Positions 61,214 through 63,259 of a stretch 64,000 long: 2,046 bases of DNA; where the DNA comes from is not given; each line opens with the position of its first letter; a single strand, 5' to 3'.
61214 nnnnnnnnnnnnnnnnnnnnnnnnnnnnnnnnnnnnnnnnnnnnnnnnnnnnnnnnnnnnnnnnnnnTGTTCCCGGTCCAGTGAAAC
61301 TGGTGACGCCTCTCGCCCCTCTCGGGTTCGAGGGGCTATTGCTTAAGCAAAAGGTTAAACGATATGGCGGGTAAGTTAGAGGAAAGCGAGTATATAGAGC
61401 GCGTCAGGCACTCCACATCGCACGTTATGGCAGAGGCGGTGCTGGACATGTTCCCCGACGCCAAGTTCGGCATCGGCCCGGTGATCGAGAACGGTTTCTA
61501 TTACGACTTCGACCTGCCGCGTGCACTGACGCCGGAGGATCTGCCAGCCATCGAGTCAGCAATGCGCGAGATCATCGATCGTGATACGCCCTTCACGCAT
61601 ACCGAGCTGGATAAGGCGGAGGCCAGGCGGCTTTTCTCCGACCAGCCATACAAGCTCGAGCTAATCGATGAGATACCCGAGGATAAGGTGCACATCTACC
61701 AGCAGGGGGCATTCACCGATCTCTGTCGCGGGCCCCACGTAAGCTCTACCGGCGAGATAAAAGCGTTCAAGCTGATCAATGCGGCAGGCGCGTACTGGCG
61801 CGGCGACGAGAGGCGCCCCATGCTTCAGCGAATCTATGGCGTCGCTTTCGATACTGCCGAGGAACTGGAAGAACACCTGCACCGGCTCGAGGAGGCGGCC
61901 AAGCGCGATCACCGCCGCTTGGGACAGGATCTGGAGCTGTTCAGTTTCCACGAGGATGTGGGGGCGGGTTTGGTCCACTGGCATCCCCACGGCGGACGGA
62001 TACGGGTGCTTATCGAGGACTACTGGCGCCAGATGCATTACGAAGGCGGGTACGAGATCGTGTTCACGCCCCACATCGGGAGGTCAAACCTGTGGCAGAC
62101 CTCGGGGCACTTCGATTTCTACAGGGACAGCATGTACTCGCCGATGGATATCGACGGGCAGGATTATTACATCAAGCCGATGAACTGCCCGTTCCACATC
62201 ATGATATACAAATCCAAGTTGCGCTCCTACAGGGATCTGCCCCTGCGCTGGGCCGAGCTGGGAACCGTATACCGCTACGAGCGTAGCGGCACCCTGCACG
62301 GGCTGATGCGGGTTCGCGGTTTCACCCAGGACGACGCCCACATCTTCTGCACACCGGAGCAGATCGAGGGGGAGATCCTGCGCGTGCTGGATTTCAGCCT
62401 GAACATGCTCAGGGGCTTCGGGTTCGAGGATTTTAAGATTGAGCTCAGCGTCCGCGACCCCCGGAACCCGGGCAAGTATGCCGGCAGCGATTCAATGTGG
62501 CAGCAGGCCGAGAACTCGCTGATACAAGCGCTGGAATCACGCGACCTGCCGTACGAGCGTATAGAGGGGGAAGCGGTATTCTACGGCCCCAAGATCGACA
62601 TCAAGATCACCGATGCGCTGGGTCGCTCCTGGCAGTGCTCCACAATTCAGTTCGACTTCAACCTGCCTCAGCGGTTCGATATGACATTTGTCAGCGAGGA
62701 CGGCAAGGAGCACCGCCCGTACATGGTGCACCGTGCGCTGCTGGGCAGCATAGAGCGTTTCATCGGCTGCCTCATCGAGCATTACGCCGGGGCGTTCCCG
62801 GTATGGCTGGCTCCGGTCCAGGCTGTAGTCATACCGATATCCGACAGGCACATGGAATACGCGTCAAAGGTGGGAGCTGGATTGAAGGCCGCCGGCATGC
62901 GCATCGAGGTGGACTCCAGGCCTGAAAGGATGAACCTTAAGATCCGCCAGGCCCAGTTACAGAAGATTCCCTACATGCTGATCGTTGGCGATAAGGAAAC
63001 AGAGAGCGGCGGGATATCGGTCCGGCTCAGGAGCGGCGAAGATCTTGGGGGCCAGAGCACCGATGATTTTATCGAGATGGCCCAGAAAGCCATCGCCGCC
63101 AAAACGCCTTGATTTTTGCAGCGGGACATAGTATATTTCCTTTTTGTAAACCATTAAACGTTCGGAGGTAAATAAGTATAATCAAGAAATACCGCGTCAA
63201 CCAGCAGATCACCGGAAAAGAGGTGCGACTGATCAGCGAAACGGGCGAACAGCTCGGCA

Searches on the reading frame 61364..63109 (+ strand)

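Call 13: search_protein_families(library=pfam, proteins=[window:61364-63109:+], max_evalue=0.00001)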
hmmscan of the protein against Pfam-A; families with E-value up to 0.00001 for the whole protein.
window:61364-63109:+ (582 aa): 3 families
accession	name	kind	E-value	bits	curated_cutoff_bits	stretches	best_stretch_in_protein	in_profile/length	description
PF00587.30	tRNA-synt_2b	-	5.2e-50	170.4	29.3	1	265-474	8-179/179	tRNA synthetase class II core domain (G, H, P, S and T)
PF03129.25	HGTP_anticodon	-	1.6e-20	73.5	21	1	486-574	1-92/94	Anticodon binding domain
PF07973.19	tRNA_SAD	-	4.2e-17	62.3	24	1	109-158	1-44/44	Threonyl and Alanyl tRNA synthetase second additional domain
